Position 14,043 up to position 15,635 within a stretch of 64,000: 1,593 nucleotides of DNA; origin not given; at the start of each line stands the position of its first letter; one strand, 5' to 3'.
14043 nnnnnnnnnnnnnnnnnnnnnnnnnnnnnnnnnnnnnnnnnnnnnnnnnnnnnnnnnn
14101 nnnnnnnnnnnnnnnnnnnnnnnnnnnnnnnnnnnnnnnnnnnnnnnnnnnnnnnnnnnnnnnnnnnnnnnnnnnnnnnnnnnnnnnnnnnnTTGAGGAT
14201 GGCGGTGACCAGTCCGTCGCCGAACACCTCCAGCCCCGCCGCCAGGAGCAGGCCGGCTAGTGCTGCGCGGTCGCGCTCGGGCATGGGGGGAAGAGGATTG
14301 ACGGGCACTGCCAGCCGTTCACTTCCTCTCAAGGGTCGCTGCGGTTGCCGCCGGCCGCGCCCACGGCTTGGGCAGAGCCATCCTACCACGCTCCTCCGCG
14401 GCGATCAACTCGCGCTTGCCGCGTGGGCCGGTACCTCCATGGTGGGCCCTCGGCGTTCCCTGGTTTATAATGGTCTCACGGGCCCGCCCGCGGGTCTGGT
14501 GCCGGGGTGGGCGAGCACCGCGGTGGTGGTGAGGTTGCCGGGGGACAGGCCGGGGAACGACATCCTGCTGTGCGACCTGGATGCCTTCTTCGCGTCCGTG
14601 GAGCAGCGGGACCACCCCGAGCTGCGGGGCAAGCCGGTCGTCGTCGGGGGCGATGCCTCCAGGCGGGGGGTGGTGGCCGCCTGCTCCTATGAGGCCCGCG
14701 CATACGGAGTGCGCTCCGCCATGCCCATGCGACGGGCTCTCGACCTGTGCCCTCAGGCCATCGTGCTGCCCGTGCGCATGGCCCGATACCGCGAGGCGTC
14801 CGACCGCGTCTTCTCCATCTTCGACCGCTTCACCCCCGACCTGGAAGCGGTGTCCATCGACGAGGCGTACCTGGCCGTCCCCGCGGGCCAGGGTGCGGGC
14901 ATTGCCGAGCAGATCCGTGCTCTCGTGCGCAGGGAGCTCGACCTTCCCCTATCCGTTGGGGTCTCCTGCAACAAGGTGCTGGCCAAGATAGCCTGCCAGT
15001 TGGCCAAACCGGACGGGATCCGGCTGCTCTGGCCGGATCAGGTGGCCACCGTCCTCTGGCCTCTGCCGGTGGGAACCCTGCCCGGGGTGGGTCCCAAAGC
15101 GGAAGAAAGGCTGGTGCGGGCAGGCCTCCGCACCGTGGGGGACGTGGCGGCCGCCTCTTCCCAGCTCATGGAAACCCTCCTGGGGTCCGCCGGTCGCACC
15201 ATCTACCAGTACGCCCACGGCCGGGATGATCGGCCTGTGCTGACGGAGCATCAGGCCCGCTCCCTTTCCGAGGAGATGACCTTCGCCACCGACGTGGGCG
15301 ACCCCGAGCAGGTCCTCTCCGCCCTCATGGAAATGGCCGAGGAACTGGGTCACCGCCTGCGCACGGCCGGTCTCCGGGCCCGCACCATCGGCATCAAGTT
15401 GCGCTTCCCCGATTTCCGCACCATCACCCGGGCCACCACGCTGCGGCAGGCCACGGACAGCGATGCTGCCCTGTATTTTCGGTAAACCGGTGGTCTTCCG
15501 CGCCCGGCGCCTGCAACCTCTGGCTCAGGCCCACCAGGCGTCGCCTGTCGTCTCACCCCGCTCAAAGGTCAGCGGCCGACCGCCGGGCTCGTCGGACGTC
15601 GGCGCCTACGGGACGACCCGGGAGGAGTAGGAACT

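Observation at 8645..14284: Three antibiotic-modifying-enzyme-like genes (APH(3'), second APH/CotS-type kinase, AadA-like NTase) clustered around a T-box-regulated aroF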

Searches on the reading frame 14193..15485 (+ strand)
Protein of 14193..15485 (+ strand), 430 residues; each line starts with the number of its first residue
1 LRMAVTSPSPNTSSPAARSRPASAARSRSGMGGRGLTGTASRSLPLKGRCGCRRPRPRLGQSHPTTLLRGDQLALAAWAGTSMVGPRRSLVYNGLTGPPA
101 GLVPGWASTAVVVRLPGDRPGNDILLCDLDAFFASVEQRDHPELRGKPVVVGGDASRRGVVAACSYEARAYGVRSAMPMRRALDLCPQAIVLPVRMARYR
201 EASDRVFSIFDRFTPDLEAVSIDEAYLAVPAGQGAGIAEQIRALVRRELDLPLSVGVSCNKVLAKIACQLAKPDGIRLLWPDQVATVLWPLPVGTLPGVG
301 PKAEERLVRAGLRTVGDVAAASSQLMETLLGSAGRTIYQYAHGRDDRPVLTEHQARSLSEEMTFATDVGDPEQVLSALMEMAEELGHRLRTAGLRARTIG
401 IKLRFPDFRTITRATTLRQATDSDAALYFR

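Call 3: search_protein_families(library=pfam, proteins=[window:14193-15485:+], max_evalue=0.01)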
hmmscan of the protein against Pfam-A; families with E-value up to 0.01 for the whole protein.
window:14193-15485:+ (430 aa): 5 families
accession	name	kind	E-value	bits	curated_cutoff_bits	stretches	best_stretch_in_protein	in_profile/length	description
PF00817.25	IMS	-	7.8e-50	169.1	23.2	1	127-268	1-147/148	impB/mucB/samB family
PF11799.13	IMS_C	-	8.8e-20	71.6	20.7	1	356-428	2-74/109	impB/mucB/samB family C-terminal domain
PF21999.2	IMS_HHH_1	-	6.1e-07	30.2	27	1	295-345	2-53/53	DNA polymerase-iota, thumb domain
PF11798.14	IMS_HHH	-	1.6e-06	28.4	24.4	1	281-311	1-31/32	IMS family HHH motif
PF14520.12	HHH_5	-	0.00097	20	27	1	295-323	6-34/57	Helix-hairpin-helix domain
